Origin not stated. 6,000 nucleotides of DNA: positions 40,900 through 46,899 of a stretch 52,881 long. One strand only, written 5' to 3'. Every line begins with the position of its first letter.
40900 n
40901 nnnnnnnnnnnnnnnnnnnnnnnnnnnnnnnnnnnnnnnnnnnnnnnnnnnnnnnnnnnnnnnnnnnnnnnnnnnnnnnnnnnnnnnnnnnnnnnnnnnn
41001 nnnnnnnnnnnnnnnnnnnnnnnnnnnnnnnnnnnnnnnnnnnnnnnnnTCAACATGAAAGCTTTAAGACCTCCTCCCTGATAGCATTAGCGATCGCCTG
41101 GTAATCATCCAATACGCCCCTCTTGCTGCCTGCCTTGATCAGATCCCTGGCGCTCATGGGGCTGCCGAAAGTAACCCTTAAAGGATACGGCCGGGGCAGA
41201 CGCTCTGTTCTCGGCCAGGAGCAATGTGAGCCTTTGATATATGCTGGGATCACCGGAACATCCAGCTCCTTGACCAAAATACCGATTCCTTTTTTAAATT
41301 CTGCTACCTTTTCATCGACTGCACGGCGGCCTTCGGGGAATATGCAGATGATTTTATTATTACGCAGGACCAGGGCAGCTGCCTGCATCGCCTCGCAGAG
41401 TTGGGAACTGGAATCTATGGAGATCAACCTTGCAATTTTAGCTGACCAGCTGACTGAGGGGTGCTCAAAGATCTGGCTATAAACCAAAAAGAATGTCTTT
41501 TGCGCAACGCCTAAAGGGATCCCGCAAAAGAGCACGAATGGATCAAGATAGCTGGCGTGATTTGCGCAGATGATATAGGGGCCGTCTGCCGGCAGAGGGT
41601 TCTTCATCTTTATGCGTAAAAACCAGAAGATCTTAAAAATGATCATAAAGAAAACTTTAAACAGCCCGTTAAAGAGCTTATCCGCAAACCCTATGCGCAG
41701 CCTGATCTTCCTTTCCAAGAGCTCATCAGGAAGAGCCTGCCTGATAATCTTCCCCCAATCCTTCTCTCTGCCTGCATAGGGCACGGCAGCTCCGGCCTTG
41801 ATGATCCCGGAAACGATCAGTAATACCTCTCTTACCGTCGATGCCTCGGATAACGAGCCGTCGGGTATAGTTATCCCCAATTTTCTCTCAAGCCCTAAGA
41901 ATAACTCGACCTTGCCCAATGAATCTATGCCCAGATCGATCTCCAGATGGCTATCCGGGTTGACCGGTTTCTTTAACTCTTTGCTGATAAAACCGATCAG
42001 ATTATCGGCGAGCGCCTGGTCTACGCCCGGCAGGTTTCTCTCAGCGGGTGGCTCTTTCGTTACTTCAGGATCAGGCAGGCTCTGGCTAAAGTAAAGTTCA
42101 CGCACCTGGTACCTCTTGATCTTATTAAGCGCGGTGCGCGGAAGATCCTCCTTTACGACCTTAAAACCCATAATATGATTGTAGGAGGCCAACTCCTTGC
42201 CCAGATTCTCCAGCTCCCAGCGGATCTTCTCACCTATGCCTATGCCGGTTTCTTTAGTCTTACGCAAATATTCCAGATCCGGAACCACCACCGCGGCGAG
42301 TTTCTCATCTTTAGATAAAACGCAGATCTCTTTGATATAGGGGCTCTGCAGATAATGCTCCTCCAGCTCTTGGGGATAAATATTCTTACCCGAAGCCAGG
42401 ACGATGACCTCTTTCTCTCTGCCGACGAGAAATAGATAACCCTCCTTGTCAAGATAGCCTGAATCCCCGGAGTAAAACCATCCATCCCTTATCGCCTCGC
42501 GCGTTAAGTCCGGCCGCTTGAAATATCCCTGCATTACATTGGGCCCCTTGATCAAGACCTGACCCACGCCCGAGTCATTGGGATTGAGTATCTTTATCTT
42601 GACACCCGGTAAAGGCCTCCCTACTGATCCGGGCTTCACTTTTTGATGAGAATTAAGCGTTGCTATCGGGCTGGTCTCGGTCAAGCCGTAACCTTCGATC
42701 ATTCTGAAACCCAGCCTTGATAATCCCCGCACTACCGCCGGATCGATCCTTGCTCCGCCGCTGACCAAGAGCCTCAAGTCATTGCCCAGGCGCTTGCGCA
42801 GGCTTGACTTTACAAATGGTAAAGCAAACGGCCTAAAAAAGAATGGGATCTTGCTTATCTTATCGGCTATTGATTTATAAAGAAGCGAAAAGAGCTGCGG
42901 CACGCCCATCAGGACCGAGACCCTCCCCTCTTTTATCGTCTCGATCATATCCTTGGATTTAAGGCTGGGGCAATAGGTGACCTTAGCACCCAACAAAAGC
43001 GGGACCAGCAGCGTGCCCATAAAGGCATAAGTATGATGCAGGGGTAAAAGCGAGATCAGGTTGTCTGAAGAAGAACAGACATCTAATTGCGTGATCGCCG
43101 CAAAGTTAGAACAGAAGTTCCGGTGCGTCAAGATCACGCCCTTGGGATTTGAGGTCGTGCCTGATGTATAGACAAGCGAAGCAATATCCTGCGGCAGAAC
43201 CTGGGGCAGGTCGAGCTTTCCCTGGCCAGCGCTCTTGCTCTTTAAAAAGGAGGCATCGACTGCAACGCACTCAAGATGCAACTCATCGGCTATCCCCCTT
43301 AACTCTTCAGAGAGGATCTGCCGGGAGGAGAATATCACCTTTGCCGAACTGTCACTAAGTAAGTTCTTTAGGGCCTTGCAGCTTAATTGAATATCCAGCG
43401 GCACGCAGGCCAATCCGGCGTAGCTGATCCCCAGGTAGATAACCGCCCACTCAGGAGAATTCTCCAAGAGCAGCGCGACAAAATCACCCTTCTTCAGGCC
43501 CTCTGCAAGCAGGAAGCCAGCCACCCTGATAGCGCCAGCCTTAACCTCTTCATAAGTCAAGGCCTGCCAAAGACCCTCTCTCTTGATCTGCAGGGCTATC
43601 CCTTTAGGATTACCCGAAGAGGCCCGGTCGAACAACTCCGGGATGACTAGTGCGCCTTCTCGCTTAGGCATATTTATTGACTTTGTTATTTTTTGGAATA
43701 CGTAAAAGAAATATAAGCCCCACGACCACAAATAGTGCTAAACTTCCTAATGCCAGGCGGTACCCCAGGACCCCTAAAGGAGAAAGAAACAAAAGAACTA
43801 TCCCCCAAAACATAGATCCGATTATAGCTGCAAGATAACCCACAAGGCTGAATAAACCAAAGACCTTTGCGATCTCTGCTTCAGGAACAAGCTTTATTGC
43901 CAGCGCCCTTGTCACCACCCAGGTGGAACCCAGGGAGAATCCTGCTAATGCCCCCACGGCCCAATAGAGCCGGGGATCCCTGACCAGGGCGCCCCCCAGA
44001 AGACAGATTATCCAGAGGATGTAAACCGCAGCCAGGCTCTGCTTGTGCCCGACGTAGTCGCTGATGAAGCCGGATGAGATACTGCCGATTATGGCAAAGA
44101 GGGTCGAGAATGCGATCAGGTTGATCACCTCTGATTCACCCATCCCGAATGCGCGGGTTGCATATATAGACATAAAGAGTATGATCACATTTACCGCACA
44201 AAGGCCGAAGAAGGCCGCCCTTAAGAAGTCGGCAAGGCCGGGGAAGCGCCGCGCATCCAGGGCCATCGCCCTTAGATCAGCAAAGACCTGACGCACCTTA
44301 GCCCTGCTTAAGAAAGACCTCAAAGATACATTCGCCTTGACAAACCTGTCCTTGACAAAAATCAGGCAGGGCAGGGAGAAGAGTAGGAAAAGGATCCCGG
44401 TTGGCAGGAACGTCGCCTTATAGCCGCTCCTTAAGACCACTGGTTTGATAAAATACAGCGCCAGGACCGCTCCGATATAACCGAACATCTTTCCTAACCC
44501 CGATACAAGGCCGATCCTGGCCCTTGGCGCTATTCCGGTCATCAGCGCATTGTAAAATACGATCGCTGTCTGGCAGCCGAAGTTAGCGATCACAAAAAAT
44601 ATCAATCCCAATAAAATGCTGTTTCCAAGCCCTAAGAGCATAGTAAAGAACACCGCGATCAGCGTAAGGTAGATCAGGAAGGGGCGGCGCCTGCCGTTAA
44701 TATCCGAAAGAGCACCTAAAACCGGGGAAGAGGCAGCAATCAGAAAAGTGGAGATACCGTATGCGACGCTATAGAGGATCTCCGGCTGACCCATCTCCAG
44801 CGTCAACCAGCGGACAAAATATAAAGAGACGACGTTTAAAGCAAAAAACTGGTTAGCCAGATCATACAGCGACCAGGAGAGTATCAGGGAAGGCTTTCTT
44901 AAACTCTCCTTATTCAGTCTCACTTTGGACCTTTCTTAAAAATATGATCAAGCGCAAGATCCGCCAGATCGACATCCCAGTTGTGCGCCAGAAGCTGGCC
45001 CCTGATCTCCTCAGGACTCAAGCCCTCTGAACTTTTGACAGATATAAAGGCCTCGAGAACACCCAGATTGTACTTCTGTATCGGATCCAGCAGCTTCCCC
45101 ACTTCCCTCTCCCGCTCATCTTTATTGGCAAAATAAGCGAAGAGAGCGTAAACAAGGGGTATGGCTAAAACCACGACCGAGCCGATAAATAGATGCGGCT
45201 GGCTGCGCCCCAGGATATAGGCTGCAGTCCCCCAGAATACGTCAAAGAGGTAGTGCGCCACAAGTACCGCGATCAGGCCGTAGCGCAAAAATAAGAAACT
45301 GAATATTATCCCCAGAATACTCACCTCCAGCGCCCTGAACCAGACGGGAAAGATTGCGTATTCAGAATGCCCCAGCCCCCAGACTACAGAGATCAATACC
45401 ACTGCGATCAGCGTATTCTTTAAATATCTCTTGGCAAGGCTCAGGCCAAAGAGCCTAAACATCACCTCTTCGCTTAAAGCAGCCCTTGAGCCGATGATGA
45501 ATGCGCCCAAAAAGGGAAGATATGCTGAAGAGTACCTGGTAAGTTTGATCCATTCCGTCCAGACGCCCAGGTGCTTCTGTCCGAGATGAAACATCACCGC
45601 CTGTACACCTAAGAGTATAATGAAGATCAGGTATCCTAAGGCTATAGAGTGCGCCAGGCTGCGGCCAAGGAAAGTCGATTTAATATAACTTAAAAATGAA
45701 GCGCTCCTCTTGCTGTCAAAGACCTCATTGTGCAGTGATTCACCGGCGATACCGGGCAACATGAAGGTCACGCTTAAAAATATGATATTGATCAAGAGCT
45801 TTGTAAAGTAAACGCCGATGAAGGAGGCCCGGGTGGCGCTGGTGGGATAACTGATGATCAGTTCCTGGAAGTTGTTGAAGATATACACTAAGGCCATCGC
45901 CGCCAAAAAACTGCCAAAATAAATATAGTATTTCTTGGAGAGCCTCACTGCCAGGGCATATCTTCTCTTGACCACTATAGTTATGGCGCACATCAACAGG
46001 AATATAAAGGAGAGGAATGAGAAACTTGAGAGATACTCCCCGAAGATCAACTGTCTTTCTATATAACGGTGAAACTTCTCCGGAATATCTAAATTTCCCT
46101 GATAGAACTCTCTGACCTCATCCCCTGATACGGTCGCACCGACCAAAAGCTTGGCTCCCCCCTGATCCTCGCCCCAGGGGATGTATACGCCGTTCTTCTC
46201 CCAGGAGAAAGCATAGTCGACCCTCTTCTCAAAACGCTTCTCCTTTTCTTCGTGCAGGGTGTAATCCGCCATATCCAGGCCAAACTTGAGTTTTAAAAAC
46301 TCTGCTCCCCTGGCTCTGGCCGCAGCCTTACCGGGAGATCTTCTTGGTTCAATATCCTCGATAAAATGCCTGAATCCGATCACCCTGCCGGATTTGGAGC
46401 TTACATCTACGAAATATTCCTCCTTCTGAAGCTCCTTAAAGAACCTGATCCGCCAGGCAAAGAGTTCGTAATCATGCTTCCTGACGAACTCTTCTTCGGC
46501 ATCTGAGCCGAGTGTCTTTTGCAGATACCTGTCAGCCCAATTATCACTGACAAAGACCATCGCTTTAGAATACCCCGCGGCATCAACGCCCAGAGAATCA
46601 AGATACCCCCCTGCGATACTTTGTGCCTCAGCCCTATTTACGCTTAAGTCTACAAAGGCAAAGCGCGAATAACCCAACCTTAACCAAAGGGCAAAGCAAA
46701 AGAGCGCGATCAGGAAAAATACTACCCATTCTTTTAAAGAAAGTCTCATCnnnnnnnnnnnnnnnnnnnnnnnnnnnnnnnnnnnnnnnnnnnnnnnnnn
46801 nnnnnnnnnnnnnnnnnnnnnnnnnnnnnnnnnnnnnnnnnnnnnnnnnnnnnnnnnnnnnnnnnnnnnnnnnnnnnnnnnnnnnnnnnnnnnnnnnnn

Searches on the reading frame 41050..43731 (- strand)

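Call 5: search_protein_families(library=pfam, proteins=[window:41050-43731:-])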
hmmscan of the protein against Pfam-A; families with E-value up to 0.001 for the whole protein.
window:41050-43731:- (893 aa): 4 families
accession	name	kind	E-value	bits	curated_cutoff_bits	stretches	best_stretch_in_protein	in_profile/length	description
PF00501.34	AMP-binding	-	1.7e-82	277.7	29.9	1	35-404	2-384/384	AMP-binding enzyme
PF01553.26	Acyltransferase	-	1.6e-22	80.2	23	1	707-833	4-132/132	Acyltransferase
PF00550.31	PP-binding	-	9.3e-08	32.7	20.8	1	581-636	6-63/67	Phosphopantetheine attachment site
PF23562.2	AMP-binding_C_3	-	2.1e-05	25.3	20.8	1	441-547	2-112/124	AMP-binding enzyme C-terminal domain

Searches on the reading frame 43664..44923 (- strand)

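Call 64: search_protein_families(library=pfam, proteins=[window:43664-44923:-])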
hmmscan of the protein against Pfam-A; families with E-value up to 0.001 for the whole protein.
window:43664-44923:- (419 aa): 2 families
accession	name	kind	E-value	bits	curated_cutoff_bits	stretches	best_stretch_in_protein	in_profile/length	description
PF07690.21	MFS_1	-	1.5e-38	133.1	33.4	2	29-369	12-346/347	Major Facilitator Superfamily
PF11700.14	ATG22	-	1.9e-19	70.2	24.1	2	140-414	193-477/482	Vacuole effluxer Atg22 like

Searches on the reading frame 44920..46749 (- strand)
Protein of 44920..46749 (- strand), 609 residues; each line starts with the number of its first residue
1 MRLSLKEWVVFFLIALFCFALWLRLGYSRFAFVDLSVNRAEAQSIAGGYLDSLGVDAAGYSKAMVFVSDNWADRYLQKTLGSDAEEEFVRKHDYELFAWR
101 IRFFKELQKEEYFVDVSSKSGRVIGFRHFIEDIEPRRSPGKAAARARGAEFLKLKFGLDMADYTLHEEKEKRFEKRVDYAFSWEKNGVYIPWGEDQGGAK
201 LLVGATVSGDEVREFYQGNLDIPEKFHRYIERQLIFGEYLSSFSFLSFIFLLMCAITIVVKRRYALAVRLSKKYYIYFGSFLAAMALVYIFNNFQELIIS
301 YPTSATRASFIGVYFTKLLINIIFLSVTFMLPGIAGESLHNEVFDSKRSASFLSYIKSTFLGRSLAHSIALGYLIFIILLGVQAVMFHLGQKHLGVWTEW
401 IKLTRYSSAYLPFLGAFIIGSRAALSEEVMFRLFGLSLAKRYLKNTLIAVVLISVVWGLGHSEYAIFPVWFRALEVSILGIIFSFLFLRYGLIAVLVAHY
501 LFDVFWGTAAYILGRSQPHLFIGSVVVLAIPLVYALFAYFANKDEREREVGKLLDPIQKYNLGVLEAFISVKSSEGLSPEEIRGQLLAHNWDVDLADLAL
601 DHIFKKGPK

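Call 64: search_protein_families(library=pfam, proteins=[window:44920-46749:-])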
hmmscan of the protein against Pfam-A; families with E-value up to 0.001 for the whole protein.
window:44920-46749:- (609 aa): 1 family
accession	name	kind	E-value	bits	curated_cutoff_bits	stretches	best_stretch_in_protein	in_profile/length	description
PF02517.21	Rce1-like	-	2e-10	41.2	22.4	1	413-504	5-92/93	Type II CAAX prenyl endopeptidase Rce1-like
